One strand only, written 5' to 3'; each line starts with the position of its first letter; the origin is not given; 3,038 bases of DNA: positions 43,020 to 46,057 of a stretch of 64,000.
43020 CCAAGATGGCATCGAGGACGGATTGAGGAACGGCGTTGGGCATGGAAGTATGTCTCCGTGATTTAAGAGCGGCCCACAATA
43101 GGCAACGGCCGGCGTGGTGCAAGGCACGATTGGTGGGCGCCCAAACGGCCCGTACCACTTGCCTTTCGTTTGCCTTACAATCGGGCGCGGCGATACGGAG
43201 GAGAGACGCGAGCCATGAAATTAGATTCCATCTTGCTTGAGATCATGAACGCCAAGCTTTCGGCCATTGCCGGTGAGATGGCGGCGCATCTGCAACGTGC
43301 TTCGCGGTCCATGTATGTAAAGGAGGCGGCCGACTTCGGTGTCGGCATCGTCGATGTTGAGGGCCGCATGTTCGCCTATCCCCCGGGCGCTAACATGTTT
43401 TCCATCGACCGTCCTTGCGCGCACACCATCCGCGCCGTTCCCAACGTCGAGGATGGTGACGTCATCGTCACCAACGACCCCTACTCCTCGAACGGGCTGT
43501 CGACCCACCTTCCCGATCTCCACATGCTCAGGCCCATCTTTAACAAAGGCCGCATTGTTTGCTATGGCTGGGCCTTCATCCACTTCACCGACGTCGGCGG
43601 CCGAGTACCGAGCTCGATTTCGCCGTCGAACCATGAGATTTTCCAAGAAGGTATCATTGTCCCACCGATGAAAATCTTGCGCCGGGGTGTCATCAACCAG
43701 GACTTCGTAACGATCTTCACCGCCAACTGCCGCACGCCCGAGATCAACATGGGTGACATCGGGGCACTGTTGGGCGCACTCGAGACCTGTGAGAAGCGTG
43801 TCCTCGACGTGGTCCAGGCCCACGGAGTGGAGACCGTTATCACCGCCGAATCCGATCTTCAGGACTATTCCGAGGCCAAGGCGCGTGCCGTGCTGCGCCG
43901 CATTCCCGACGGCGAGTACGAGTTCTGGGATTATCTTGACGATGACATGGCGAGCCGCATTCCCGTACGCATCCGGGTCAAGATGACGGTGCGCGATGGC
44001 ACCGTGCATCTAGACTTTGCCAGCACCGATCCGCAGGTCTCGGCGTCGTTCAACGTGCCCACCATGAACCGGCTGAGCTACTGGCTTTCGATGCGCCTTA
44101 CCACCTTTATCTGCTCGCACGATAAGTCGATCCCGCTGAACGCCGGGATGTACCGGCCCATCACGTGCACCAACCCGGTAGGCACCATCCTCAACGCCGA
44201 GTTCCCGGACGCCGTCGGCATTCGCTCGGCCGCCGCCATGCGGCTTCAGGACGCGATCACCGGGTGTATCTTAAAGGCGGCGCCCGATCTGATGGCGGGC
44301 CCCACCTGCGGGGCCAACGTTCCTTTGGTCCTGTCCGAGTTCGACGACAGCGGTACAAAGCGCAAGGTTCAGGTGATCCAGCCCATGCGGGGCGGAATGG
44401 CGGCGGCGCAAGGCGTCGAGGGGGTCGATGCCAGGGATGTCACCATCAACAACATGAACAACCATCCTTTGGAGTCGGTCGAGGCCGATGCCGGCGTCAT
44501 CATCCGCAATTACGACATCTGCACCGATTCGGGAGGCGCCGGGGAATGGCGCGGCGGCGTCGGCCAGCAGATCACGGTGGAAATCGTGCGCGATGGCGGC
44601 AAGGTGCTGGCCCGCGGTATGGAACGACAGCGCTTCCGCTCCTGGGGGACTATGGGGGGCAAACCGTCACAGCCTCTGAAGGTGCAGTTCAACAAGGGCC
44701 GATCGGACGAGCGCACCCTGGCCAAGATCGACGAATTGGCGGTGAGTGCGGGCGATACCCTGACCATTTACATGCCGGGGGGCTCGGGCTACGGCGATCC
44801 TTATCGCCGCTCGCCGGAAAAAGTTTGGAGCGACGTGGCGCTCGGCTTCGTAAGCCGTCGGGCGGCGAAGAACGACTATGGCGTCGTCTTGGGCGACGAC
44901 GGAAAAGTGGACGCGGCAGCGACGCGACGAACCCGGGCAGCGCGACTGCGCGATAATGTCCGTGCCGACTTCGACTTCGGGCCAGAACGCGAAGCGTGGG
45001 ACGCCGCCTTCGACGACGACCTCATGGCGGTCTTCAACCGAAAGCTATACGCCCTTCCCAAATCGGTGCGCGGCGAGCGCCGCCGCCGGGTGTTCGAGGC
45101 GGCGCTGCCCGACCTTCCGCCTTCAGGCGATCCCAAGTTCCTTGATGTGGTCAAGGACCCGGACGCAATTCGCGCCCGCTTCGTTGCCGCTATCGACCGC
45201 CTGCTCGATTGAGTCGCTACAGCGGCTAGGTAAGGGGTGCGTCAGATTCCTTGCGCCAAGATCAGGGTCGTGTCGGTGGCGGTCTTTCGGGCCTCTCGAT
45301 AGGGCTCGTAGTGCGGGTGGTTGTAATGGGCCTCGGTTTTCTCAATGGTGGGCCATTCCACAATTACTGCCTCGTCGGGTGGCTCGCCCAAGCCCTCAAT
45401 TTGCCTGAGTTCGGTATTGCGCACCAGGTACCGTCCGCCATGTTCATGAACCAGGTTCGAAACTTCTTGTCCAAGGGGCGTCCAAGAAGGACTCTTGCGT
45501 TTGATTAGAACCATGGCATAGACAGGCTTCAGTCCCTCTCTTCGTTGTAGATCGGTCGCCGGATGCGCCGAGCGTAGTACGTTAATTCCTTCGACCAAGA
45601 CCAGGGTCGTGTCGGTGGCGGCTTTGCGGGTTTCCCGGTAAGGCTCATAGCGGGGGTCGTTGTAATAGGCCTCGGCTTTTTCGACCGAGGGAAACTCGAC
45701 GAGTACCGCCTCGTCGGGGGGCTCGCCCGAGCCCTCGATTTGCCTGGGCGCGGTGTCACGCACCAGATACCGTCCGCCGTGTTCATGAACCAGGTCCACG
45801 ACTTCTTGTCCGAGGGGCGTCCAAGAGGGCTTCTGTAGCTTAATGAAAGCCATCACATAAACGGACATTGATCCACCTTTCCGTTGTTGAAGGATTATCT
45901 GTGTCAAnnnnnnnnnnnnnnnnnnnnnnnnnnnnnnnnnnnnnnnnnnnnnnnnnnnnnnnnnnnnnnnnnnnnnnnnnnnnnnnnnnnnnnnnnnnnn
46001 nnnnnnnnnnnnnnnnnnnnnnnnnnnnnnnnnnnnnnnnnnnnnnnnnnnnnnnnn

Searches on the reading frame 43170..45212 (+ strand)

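Call 8: search_protein_families(library=pfam, proteins=[window:43170-45212:+], max_evalue=0.01)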
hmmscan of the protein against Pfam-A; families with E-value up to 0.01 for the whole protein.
window:43170-45212:+ (680 aa): 1 family
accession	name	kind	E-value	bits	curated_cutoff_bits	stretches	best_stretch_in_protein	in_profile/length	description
PF02538.19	Hydantoinase_B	-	5e-136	454.6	26.8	1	19-544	1-519/519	Hydantoinase B/oxoprolinase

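Call 9: search_protein_families(library=ncbifam, proteins=[window:43170-45212:+], max_evalue=0.01)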
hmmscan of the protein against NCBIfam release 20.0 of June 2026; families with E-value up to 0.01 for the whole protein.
window:43170-45212:+ (680 aa): 2 families
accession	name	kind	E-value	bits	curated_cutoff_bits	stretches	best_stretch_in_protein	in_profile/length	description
NF050157.1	CapLactmsBetCapB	equivalog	3.7e-72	243.4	1000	1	19-589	2-575/577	caprolactamase subunit beta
NF042976.1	AcphenoCarb_ApcD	equivalog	8e-31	107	1500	2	15-466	26-483/685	acetophenone carboxylase subunit delta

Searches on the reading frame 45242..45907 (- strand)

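Call 8: search_protein_families(library=pfam, proteins=[window:45242-45907:-], max_evalue=0.01)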
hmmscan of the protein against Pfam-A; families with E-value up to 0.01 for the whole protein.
window:45242-45907:- (221 aa): 1 family
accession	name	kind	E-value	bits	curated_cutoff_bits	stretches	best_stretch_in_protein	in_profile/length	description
PF07045.17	DUF1330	-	1.5e-36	125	23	2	17-108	3-94/94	Domain of unknown function (DUF1330)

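Call 9: search_protein_families(library=ncbifam, proteins=[window:45242-45907:-], max_evalue=0.01)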
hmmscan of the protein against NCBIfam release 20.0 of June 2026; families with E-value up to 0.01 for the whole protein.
window:45242-45907:- (221 aa): 1 family
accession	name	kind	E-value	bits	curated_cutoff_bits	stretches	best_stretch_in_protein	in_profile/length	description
NF033532.2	lone7para_assoc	subfamily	0.0038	17.3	85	0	58-93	12-49/162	type VII secretion system-associated protein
